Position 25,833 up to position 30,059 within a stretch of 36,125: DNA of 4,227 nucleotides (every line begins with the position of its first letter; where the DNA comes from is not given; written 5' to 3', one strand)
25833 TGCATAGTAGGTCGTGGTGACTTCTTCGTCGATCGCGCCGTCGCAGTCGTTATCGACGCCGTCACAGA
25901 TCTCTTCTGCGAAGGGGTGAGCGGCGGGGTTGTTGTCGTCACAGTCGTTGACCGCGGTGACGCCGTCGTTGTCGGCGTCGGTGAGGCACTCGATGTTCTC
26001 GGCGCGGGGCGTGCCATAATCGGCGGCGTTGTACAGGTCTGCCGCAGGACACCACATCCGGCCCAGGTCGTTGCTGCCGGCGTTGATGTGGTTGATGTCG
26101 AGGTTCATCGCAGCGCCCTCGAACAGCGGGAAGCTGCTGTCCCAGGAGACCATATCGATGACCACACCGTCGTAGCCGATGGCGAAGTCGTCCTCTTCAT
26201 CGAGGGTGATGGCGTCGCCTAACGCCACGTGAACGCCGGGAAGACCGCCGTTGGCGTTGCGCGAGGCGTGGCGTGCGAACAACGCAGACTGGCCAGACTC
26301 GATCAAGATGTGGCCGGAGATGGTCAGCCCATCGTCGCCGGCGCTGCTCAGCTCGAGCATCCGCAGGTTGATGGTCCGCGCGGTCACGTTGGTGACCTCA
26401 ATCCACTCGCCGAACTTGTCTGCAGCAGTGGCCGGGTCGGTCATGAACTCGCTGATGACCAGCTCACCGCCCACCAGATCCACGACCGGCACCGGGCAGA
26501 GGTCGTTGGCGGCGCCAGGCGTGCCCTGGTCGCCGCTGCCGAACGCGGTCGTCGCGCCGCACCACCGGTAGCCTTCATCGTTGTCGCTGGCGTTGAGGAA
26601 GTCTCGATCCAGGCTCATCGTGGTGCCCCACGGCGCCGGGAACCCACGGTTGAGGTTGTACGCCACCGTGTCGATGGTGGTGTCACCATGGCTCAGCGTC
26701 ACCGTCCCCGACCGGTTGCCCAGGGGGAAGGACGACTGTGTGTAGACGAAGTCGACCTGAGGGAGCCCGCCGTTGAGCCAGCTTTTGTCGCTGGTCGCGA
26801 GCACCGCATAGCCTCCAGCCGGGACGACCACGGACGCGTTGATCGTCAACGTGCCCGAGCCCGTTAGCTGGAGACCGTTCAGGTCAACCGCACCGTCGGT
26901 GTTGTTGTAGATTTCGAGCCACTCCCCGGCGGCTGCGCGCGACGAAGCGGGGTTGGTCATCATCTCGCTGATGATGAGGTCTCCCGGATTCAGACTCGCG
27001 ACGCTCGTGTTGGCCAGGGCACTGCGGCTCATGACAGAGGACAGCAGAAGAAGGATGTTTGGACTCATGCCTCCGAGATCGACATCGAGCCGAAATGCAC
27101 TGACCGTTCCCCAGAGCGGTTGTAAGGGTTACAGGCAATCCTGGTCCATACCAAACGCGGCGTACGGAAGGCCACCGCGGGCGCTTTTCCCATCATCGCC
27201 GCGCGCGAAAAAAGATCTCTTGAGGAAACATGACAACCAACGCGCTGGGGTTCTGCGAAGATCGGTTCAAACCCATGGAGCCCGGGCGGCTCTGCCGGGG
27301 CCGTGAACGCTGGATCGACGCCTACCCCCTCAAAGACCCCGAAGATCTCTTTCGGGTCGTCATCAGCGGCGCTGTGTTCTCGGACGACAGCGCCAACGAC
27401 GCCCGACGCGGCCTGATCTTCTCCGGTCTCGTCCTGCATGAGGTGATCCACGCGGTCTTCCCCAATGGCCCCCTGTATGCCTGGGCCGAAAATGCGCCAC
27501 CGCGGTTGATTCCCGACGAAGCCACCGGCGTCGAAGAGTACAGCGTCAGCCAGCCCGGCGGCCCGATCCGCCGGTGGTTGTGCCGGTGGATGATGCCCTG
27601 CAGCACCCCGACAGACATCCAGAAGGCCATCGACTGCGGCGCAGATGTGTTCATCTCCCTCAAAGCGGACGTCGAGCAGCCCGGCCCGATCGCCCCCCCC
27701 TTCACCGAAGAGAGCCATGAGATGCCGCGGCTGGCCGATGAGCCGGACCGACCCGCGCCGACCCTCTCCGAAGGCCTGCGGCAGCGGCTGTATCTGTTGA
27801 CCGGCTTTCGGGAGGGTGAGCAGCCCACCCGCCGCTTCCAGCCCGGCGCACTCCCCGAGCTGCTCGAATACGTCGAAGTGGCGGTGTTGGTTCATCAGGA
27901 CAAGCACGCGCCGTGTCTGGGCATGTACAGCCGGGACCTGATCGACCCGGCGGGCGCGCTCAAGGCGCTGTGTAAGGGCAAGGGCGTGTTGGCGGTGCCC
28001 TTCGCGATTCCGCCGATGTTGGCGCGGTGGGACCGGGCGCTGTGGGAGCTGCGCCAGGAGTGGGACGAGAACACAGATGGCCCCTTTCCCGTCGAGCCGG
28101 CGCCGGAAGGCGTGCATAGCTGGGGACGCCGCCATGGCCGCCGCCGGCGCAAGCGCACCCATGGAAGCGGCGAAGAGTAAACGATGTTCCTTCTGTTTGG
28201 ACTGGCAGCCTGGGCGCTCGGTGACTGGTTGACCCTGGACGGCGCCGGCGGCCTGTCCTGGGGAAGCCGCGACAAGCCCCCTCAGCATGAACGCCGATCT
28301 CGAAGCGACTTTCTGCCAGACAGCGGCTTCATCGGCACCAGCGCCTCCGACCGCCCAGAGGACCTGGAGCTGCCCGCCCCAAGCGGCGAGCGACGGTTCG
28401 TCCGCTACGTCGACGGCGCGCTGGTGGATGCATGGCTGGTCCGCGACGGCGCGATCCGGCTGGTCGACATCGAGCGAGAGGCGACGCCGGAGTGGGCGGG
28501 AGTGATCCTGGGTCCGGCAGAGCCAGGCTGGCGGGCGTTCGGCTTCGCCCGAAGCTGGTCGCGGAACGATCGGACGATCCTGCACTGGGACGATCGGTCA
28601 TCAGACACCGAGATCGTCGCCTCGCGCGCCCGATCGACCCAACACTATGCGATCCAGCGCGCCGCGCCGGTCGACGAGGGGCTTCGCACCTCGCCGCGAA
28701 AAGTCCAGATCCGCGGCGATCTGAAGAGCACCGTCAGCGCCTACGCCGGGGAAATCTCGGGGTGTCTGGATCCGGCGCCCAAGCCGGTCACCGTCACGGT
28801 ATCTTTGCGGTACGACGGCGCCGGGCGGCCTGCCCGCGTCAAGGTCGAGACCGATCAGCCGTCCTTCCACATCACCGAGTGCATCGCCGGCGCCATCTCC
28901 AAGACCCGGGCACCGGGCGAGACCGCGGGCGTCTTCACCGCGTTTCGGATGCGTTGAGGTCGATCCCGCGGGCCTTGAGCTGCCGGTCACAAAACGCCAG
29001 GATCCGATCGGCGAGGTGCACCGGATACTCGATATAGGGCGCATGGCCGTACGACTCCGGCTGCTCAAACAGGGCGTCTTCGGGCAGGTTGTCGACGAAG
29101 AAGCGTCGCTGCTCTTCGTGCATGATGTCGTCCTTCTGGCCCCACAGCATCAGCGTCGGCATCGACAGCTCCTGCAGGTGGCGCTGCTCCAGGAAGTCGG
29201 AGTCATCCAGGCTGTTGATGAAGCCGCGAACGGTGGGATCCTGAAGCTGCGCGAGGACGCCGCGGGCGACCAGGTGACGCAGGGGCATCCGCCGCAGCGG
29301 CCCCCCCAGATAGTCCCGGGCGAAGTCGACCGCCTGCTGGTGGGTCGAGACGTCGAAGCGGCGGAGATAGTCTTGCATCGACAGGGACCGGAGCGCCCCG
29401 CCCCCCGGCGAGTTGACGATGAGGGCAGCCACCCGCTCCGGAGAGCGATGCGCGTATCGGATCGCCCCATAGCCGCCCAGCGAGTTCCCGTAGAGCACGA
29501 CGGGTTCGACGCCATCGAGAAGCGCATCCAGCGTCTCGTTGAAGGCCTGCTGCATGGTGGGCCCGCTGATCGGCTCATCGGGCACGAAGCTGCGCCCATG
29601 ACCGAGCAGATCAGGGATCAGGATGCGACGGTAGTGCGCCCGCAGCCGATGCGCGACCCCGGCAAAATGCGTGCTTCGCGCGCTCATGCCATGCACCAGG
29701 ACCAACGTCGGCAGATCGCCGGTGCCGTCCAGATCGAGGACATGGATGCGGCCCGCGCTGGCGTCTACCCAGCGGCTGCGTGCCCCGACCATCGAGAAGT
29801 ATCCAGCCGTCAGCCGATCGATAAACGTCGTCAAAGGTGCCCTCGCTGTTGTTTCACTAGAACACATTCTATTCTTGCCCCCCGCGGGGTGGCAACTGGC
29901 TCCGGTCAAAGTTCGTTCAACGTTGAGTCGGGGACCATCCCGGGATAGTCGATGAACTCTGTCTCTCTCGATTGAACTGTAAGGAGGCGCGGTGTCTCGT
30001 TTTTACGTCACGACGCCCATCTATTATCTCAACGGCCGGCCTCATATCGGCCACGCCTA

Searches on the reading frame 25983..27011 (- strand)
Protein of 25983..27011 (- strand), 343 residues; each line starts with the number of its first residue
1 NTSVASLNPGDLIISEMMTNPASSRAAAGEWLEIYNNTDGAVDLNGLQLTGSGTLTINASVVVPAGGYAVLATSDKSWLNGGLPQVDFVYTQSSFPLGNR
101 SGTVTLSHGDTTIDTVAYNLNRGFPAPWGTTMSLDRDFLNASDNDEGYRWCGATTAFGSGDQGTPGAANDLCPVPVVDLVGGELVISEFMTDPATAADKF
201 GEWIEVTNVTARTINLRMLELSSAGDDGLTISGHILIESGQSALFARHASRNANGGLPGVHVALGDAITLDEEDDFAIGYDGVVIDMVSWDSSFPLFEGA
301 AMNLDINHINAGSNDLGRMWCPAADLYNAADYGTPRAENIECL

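Call 57: search_solved_structures(query=window:25983-27011:-, max_evalue=0.01)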
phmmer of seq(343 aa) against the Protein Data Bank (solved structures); distinct sequences matched with E-value up to 0.01: 0.

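Call 61: find_homologous_proteins(query=window:25983-27011:-, max_evalue=1e-10)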
Query seq(343 aa) (343 aa): 93 proteins with E <= 1e-10 among 6587 candidates.
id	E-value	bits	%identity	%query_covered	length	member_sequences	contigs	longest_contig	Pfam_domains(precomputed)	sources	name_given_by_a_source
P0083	1.6e-81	292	54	71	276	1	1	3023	PF00932.26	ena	-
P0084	6.6e-73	264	43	61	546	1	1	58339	PF00932.26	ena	-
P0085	4.7e-71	258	37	98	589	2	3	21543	PF11617.14,PF00932.26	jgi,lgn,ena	-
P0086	4.0e-70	255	39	99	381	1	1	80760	PF00932.26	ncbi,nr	ncbi:MAG: lamin tail domain-containing protein, partial [Myxococcota bacterium]|nr:lamin tail domain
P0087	1.2e-66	243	41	99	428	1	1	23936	PF11617.14,PF00932.26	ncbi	ncbi:MAG: lamin tail domain-containing protein, partial [Myxococcota bacterium]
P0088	3.9e-62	229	35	97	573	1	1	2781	PF00932.26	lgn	-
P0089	9.4e-62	227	35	99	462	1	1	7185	PF11617.14,PF00932.26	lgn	-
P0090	1.3e-61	227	35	95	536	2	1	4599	PF00932.26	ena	-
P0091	1.8e-60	223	34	97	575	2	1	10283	PF00932.26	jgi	-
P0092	2.1e-59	220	44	50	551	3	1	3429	PF11617.14,PF00932.26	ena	-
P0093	9.5e-58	214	38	99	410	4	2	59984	PF11617.14,PF00932.26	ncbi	-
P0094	1.5e-55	207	37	98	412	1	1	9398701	PF11617.14,PF00932.26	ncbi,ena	-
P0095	5.4e-55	205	43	50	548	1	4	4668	PF11617.14,PF00932.26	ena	-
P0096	1.2e-54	204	36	99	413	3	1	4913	PF11617.14,PF00932.26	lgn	-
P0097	3.0e-54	203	34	99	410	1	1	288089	PF11617.14,PF00932.26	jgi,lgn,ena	-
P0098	2.0e-52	197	36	98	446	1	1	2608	PF11617.14,PF00932.26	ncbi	-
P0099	1.6e-51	194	35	98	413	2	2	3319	PF11617.14,PF00932.26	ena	-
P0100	8.6e-51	191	34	97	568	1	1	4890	PF00932.26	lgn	-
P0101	3.9e-50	189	30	99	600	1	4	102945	PF00932.26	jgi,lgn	jgi:hypothetical protein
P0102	4.9e-50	189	33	97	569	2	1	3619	PF00932.26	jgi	jgi:hypothetical protein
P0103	1.3e-49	187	33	98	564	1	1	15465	PF00932.26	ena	-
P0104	1.0e-48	184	33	98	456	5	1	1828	PF00932.26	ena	-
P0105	2.5e-47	180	33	97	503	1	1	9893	PF00932.26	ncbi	ncbi:MAG: hypothetical protein AB1Z98_37205, partial [Nannocystaceae bacterium]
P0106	9.4e-47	178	33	97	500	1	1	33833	PF00932.26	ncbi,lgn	ncbi:MAG: lamin tail domain-containing protein [Planctomycetota bacterium]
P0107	1.3e-43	168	33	99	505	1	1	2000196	PF00932.26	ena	-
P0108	6.2e-43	165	35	97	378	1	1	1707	PF00932.26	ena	-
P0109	1.4e-41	161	33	97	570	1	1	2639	PF00932.26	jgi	jgi:hypothetical protein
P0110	1.6e-41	161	36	50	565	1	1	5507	PF00932.26,PF13948.12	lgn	-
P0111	8.5e-40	155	33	97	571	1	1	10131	PF00932.26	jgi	jgi:Lamin Tail Domain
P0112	2.0e-39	154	32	97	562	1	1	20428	PF00932.26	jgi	-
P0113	3.8e-39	153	32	97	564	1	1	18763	PF00932.26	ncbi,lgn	-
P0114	1.6e-38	151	31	97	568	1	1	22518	PF00932.26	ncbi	ncbi:MAG: lamin tail domain-containing protein [Kofleriaceae bacterium]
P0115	1.9e-38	151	32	97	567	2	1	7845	PF00932.26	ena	-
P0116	9.3e-38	148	30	99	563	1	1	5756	PF00932.26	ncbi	-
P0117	1.5e-37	148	32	75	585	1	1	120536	PF00932.26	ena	-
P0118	4.4e-37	146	35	91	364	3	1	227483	PF00932.26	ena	-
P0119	1.3e-36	145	30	97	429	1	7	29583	PF11617.14,PF00932.26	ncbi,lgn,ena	-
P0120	4.7e-36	143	32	96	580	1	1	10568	PF00932.26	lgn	-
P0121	1.3e-34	138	32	97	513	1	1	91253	PF00932.26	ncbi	ncbi:MAG: lamin tail domain-containing protein [Planctomycetota bacterium]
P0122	2.7e-33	134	33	98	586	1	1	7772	PF00932.26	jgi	jgi:hypothetical protein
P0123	2.8e-33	134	32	97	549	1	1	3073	PF00932.26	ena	-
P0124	2.0e-32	131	28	97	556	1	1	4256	PF00932.26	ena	-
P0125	2.4e-32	131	30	96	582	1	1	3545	PF00932.26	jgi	jgi:hypothetical protein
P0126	9.0e-32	129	31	97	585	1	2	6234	PF00932.26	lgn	-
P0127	1.8e-31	128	33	96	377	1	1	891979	PF00932.26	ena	-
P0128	1.9e-31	128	36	73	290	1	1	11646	PF00932.26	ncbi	ncbi:MAG: lamin tail domain-containing protein, partial [Myxococcaceae bacterium]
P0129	2.1e-31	127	32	98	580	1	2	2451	PF00932.26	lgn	-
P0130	6.9e-31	126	31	82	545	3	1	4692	PF00932.26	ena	-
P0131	9.9e-30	122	30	97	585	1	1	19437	PF00932.26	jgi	jgi:hypothetical protein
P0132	2.2e-29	121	32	85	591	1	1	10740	PF00932.26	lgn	-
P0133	2.3e-28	117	45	50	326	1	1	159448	PF26780.1,PF00932.26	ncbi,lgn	-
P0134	5.3e-27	113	32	71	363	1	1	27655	PF00932.26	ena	-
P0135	1.6e-26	111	38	48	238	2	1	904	PF00932.26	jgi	jgi:hypothetical protein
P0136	3.2e-26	110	30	97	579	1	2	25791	PF00932.26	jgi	jgi:Lamin Tail Domain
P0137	5.1e-26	110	44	48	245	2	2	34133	PF00932.26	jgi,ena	jgi:hypothetical protein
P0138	5.1e-24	103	27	100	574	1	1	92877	PF00932.26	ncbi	-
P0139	2.3e-23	101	40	49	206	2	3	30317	PF00932.26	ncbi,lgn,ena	-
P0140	2.9e-23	101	36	67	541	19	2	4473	PF00932.26,PF18962.8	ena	-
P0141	5.4e-23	100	36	50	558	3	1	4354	PF00932.26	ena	-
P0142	2.3e-22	98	44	47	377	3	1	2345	PF00932.26,PF04231.20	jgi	jgi:hypothetical protein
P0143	2.6e-22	98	37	54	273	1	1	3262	PF00932.26,PF18962.8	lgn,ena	-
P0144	3.6e-22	97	40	48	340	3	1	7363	PF11617.14,PF00932.26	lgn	-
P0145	4.0e-22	97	38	48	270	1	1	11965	PF00932.26,PF18962.8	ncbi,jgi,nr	ncbi:MAG TPA: lamin tail domain-containing protein [Bacteroidia bacterium]|jgi:hypothetical protein|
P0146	4.6e-22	97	39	48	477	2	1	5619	PF00932.26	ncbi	-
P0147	7.2e-22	96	39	47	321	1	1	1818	PF00932.26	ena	-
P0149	6.0e-21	93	42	48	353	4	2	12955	PF00932.26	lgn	-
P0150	6.9e-21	93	41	50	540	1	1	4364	PF00932.26,PF18962.8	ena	-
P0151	8.0e-21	93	39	47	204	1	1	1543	PF00932.26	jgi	jgi:hypothetical protein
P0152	8.3e-21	93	41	50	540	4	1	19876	PF00932.26,PF18962.8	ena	-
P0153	1.2e-20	92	42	46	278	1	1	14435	PF00932.26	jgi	jgi:hypothetical protein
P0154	1.5e-20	92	40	48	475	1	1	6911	PF00932.26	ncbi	ncbi:MAG: lamin tail domain-containing protein [Candidatus Eisenbacteria bacterium]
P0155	2.0e-20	91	42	47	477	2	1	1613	PF00932.26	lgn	-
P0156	2.3e-20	91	38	47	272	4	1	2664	PF00932.26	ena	-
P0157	8.3e-19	86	32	69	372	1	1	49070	PF00932.26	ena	-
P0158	1.1e-18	86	38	46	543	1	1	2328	PF00932.26,PF18962.8,PF13860.13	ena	-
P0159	2.9e-18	84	38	49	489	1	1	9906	PF11617.14,PF00932.26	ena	-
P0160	3.2e-17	81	34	61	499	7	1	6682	PF00932.26,PF00753.34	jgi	jgi:beta-lactamase superfamily II metal-dependent hydrolase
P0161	1.4e-16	79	38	48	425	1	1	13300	PF14900.12,PF00932.26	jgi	jgi:hypothetical protein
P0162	2.4e-16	78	36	48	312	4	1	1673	PF00932.26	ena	-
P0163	2.3e-15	75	33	47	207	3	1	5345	PF00932.26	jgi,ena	jgi:hypothetical protein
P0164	2.4e-15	75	35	53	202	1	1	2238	PF00932.26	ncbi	-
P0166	4.8e-14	70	39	48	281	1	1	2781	PF00932.26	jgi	jgi:hypothetical protein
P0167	8.2e-14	70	33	48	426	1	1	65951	PF14900.12,PF00932.26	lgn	-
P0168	8.6e-14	70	26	97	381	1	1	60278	PF00932.26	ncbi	-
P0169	8.8e-14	70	33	48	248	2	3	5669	PF00932.26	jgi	jgi:uncharacterized protein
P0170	1.2e-13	69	35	47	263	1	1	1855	PF00932.26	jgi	jgi:hypothetical protein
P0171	1.6e-13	69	34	48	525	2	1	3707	PF11617.14,PF00932.26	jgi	-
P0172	2.1e-13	68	36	47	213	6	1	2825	PF00932.26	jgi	jgi:hypothetical protein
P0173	3.1e-13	68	33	49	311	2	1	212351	PF00932.26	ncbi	-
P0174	1.3e-12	66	37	46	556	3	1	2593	PF12706.14,PF00932.26,PF02368.25,PF26918.1,PF00753.34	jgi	jgi:beta-lactamase superfamily II metal-dependent hydrolase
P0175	8.0e-12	63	34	48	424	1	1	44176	PF14900.12,PF00932.26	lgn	-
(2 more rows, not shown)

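Call 80: search_protein_families(library=pfam, proteins=[window:25983-27011:-], max_evalue=10)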
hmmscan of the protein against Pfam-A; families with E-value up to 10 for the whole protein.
seq(343 aa): 2 families
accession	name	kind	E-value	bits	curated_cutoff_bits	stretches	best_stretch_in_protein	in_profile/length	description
PF00932.25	LTD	-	2.9e-26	92.4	34.3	2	8-119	4-108/109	Lamin Tail Domain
PF23700.1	YsdD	-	6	7.5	27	0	132-147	1-16/26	YsdD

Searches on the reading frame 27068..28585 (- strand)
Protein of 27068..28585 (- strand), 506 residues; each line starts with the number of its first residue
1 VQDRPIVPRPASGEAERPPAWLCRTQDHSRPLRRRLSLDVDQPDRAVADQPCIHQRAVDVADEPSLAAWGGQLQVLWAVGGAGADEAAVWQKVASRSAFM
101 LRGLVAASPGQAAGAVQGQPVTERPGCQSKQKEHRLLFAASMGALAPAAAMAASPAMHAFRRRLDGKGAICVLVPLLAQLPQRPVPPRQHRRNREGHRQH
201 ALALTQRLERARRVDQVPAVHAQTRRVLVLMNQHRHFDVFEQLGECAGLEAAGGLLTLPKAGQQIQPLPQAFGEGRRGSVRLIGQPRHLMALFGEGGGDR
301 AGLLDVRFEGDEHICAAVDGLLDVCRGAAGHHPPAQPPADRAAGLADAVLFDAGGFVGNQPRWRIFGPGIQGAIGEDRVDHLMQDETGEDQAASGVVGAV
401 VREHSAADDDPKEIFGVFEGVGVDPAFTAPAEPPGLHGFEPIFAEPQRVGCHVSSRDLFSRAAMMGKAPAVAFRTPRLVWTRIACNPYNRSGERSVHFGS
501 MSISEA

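Call 6: search_protein_families(library=pfam, proteins=[window:27068-28585:-], max_evalue=0.001)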
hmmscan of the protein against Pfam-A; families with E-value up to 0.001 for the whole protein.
window:27068-28585:- (506 aa): 0 families

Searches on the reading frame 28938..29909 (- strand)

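Call 6: search_protein_families(library=pfam, proteins=[window:28938-29909:-], max_evalue=0.001)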
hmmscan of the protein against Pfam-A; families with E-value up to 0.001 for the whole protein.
window:28938-29909:- (324 aa): 4 families
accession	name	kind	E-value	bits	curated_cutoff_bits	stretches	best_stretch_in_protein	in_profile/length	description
PF00561.26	Abhydrolase_1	-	3.7e-19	69.8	25.8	1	67-294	1-243/245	alpha/beta hydrolase fold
PF12146.15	Hydrolase_4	-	8.5e-18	65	27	1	68-278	6-221/239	Serine aminopeptidase, S33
PF12697.13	Abhydrolase_6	-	3.7e-16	60.9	26.3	1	69-296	1-211/217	Alpha/beta hydrolase family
PF20408.4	Abhydrolase_11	-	0.00064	20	27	0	115-164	56-103/193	Alpha/beta hydrolase domain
